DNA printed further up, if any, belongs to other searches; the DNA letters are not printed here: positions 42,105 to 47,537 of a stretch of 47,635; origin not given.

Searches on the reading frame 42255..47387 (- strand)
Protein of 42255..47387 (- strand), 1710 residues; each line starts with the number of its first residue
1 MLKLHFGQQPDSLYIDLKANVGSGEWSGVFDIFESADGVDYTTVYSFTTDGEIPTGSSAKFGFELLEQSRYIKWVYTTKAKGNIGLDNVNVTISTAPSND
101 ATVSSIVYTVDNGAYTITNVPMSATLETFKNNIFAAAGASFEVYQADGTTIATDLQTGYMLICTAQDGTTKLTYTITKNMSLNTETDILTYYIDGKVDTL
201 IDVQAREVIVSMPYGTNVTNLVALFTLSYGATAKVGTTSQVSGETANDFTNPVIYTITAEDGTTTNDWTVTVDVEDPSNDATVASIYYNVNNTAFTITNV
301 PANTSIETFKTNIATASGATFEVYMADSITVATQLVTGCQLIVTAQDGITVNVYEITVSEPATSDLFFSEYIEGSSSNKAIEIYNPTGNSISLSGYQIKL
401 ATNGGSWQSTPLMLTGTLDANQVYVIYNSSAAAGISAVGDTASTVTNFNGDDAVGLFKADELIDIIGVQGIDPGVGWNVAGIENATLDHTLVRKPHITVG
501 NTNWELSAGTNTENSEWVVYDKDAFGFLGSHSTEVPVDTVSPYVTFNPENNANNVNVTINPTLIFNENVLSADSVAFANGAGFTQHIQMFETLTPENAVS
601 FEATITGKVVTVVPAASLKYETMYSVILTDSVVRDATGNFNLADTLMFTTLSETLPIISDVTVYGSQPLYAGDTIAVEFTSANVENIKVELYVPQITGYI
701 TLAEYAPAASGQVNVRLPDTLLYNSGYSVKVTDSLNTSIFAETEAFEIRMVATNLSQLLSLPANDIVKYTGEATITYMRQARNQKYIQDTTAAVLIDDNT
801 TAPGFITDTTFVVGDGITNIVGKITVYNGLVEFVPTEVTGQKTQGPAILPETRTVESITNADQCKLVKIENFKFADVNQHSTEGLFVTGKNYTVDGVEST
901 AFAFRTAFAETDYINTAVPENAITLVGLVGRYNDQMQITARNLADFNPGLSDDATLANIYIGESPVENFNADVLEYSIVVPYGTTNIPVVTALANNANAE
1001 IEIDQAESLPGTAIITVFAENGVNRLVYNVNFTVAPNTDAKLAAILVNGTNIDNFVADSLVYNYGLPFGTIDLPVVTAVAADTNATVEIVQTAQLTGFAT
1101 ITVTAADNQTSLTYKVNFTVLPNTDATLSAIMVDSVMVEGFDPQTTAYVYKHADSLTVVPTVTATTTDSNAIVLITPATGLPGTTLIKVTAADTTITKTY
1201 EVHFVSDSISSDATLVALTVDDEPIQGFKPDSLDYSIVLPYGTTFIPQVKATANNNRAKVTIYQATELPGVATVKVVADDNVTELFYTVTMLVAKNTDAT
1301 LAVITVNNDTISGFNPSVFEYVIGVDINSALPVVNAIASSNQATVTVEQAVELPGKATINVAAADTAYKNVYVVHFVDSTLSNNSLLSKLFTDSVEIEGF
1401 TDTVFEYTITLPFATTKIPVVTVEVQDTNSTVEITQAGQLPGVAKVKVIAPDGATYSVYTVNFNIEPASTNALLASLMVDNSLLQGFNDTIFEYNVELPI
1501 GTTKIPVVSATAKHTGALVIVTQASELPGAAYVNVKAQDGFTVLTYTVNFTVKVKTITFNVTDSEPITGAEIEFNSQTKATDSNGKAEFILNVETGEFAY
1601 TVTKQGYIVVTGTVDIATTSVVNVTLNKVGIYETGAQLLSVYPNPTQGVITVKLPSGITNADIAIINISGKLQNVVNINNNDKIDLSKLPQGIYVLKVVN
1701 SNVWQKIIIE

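Call 10: search_protein_families(library=pfam, proteins=[window:42255-47387:-])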
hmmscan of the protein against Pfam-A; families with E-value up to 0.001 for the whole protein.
window:42255-47387:- (1710 aa): 5 families
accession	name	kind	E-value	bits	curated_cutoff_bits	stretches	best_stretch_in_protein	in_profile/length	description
PF00932.25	LTD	-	2e-17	64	34.3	1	361-468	3-107/109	Lamin Tail Domain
PF18962.6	Por_Secre_tail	-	2.4e-14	53.8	27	1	1641-1709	1-75/75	Secretion system C-terminal sorting domain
PF18942.5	DUF5689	-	5.7e-10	39.9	28.6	1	841-945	114-216/217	Family of unknown function (DUF5689)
PF13205.12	Big_5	-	2.2e-09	38.4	23.6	1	538-650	1-105/105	Bacterial Ig-like domain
PF16323.11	DUF4959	-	1.1e-08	35.8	32.9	0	1083-1145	18-81/106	Domain of unknown function (DUF4959)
